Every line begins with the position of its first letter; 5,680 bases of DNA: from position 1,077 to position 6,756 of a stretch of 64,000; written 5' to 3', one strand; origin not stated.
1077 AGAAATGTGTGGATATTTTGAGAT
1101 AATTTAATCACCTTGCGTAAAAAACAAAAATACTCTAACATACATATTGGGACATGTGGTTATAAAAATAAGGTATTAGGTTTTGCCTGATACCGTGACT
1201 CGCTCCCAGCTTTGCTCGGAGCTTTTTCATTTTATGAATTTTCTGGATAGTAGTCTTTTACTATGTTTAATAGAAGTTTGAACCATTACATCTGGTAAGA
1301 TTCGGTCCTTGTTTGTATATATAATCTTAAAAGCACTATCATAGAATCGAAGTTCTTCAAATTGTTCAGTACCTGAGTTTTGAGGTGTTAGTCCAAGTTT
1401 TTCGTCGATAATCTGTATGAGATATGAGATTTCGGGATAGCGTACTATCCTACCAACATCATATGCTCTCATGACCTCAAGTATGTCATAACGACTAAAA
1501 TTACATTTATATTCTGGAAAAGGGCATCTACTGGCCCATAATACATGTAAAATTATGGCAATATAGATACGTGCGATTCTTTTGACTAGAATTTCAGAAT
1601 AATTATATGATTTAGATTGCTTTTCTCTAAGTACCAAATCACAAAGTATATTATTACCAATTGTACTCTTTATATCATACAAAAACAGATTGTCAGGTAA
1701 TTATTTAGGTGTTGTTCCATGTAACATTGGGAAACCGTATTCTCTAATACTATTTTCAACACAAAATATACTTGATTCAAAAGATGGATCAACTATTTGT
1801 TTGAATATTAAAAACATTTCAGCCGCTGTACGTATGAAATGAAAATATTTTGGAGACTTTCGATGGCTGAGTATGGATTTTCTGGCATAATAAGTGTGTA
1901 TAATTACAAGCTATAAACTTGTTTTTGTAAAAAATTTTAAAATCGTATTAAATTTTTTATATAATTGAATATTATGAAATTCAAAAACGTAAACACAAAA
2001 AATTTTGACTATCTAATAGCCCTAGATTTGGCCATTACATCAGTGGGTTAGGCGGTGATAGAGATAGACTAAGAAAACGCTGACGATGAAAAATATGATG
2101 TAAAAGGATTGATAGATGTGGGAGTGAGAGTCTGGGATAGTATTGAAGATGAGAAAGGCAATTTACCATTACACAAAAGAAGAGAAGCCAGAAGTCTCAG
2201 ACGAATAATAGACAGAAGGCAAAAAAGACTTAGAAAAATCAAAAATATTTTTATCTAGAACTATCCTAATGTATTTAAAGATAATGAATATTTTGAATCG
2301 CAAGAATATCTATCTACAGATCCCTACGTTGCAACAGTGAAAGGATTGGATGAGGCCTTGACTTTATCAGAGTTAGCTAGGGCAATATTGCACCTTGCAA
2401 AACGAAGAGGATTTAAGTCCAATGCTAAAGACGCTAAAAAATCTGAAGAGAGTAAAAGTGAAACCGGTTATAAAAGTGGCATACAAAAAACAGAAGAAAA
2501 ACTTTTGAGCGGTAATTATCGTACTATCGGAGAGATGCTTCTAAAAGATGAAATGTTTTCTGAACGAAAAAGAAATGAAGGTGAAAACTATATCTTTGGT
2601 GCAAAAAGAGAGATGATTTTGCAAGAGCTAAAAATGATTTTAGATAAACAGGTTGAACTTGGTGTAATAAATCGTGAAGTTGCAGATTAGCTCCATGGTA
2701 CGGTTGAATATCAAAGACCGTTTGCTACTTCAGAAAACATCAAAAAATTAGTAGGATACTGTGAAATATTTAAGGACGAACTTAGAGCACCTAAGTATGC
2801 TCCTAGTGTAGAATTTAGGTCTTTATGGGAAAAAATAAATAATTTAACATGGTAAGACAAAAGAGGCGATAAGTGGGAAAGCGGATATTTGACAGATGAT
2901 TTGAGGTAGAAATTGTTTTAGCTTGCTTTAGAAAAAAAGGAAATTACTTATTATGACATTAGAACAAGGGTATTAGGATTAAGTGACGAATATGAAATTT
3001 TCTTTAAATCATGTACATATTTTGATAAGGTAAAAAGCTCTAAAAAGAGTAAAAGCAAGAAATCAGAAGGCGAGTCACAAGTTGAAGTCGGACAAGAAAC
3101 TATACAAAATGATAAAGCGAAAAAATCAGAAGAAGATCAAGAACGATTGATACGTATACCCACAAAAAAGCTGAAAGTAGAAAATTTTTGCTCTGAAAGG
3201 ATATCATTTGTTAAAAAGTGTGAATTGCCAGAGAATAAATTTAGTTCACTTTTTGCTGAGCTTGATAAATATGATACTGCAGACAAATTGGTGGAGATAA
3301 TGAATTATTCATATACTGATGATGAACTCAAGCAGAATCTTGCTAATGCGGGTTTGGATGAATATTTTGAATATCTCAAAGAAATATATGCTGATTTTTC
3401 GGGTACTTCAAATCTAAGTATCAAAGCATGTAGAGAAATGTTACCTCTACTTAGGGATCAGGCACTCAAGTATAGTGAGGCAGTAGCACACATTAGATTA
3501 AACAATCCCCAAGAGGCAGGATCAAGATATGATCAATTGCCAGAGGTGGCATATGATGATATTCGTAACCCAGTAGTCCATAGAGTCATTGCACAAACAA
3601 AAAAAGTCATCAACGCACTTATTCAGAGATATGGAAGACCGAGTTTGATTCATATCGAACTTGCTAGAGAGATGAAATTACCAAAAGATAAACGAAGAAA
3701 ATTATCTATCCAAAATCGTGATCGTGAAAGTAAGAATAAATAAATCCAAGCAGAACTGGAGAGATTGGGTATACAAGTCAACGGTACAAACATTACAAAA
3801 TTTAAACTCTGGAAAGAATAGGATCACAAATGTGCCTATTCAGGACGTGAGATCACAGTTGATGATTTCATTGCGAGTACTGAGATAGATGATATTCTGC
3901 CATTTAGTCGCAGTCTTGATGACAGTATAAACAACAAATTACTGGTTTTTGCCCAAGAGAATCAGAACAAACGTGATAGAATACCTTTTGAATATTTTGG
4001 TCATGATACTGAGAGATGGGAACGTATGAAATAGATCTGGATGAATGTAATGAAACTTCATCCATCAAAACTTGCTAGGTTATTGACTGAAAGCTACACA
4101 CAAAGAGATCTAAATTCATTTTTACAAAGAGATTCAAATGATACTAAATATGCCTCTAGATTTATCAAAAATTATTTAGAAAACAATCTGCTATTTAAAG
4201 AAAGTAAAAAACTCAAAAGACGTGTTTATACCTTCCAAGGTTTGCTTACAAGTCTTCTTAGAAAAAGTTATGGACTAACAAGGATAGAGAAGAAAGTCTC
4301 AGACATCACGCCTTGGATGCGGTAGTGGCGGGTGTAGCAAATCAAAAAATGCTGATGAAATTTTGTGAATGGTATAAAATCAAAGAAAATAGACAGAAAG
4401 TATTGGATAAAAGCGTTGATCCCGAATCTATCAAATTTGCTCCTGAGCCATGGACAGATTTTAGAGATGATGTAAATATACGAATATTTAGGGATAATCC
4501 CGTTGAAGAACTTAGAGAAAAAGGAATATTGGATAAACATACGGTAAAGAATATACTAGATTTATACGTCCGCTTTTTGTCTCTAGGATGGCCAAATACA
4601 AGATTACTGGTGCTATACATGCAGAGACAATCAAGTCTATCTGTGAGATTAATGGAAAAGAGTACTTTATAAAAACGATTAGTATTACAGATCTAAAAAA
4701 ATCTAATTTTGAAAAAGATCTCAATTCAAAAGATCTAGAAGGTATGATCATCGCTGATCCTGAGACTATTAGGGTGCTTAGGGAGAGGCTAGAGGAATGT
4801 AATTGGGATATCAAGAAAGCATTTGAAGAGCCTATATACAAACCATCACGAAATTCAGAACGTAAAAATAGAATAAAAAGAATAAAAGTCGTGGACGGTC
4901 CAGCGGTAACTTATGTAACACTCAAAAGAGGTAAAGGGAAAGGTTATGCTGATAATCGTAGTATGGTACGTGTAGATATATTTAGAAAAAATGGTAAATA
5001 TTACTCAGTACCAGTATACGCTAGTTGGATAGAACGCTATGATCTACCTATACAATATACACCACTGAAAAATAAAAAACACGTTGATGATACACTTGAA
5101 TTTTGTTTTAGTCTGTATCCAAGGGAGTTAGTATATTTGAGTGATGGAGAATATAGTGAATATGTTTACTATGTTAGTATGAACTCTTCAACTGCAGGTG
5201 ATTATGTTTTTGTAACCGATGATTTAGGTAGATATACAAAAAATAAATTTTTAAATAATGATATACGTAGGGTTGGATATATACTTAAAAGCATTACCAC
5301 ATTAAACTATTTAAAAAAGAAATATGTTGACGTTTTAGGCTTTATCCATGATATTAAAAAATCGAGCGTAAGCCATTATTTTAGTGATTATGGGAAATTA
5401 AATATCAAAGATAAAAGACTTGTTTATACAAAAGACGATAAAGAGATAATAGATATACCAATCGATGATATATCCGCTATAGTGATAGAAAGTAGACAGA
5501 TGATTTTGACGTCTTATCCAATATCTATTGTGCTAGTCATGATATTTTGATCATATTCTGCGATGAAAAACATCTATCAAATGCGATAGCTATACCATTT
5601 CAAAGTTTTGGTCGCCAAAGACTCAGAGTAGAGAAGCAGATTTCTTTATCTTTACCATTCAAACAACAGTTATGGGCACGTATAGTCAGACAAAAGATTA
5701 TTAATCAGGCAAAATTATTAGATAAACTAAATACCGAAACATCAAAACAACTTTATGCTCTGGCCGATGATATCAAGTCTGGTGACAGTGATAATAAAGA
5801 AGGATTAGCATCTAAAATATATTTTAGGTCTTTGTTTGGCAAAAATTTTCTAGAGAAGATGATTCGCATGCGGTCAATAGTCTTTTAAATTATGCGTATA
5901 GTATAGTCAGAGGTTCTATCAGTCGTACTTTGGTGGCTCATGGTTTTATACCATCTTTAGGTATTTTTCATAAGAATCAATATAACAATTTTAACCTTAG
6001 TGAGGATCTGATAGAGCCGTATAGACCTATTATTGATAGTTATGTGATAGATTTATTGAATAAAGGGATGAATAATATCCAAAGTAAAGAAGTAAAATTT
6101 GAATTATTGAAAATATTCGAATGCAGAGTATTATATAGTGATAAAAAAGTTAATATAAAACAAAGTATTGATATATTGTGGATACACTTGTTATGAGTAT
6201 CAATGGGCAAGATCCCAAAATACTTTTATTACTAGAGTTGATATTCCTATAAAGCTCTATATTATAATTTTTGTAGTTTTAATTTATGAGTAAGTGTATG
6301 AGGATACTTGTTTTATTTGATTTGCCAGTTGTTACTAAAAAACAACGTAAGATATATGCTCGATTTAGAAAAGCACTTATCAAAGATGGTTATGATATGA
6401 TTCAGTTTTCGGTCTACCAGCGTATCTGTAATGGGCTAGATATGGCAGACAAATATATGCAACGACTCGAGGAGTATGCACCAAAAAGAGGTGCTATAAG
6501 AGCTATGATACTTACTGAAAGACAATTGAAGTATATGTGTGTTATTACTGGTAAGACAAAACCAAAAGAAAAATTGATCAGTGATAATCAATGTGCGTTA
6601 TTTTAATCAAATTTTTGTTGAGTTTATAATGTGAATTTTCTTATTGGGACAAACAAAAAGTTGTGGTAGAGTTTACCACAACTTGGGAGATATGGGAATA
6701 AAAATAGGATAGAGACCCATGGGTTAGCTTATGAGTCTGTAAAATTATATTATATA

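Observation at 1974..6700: Complete but inactivated type II-C CRISPR-Cas locus (cas9-cas1-cas2) with no repeat array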

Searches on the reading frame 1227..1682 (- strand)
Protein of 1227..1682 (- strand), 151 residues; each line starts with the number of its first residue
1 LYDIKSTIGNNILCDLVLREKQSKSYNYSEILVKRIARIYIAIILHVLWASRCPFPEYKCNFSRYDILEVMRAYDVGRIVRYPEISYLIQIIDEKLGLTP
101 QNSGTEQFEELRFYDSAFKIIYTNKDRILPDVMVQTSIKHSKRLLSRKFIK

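Call 47: search_protein_families(library=pfam, max_evalue=0.01, proteins=[window:1227-1682:-])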
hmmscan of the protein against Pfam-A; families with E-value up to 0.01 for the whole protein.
window:1227-1682:- (151 aa): 0 families

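Call 48: search_protein_families(library=padloc, max_evalue=0.01, proteins=[window:1227-1682:-])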
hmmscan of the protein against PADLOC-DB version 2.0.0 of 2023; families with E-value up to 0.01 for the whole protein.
window:1227-1682:- (151 aa): 0 families

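Call 71: search_protein_families(library=phrogs, max_evalue=0.01, proteins=[window:1227-1682:-])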
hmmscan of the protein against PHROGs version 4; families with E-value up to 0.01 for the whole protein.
window:1227-1682:- (151 aa): 0 families

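Call 72: search_protein_families(library=ncbifam, max_evalue=0.01, proteins=[window:1227-1682:-])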
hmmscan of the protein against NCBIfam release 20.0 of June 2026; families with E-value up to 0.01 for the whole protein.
window:1227-1682:- (151 aa): 0 families
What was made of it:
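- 1232..1973 (.): Segment between the tracrRNA and the cas9 start codon. It has no similarity to the 492 nt at the same place in the intact relative. It holds an orphan ORF at 1227-1682 (-). No family hits (calls 47, 48, 71, 72).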

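Call 88: search_protein_representatives(protein=window:1227-1682:-)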
Query: 151 residues. Proteins with E-value up to 0.001 (for the whole library): 3; up to 1e-10: 1; up to 1e-30: 1. The best 3 are listed.
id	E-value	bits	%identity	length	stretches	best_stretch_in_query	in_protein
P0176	3.8e-83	292.8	99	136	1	16-151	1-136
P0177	1.7e-07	47.6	31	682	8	29-67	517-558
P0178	7.3e-06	42.3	-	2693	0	-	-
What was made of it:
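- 1232..1973 (.): The ORF has no relative among 1.84 billion representatives apart from a 99% identical 136-aa protein that looks like the same ORF called from a later start (call 88).
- Tried and rejected: The orphan ORF 1227-1682 has no family among 1.84 billion representatives (call 88).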

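Call 90: find_encoding_contigs(protein=window:1230-1637:-, flank=10000, max_places=10)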
Protein seq(136 aa) (136 aa): no gene with exactly this product is on record in the collection.

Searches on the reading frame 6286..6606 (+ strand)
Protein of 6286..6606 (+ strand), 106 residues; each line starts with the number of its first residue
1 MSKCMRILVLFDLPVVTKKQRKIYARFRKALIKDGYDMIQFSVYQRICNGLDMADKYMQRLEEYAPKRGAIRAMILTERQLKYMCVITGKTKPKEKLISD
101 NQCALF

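Call 10: search_protein_families(library=pfam, proteins=[window:6286-6603:+])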
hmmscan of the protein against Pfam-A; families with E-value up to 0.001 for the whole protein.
seq(106 aa): 1 family
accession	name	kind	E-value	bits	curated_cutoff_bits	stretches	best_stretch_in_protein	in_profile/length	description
PF09827.14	CRISPR_Cas2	-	1.1e-14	54.7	23.8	1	5-82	1-72/74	CRISPR associated protein Cas2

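Call 11: search_protein_families(library=ncbifam, proteins=[window:6286-6603:+])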
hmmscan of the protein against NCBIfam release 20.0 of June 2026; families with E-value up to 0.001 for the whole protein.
seq(106 aa): 1 family
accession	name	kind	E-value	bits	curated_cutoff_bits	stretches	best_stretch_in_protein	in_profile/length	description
TIGR01573.1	cas2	equivalog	2.7e-22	78.8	24.5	1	5-95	1-89/96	CRISPR-associated endonuclease Cas2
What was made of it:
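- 6286..6606 (+): cas2, intact ORF (106 aa, or 102 aa from the second ATG). TIGR01573 78.8 bits and PF09827 (calls 10, 11).
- Checked: Cas2 matches TIGR01573 (78.8 bits) (calls 10, 11).
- Family matches are strong for all three genes (calls 10, 11). cas2 is intact (call 11).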

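Call 14: find_encoding_contigs(protein=window:6286-6606:+, flank=10000, max_places=10)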
Protein window:6286-6606:+ (106 aa): no gene with exactly this product is on record in the collection.

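Call 83: find_encoding_contigs(protein=window:6298-6606:+, flank=10000, max_places=10)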
Protein window:6298-6606:+ (102 aa): 1 contig read that carries it; 1 place shown.
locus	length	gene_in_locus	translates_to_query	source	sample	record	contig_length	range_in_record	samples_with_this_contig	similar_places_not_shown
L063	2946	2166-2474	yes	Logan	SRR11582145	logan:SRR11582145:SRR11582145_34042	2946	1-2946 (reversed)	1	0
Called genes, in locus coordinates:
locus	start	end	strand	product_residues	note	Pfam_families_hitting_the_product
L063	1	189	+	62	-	?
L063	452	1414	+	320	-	-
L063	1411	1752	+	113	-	-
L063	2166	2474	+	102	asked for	PF09827:CRISPR_Cas2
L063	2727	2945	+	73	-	?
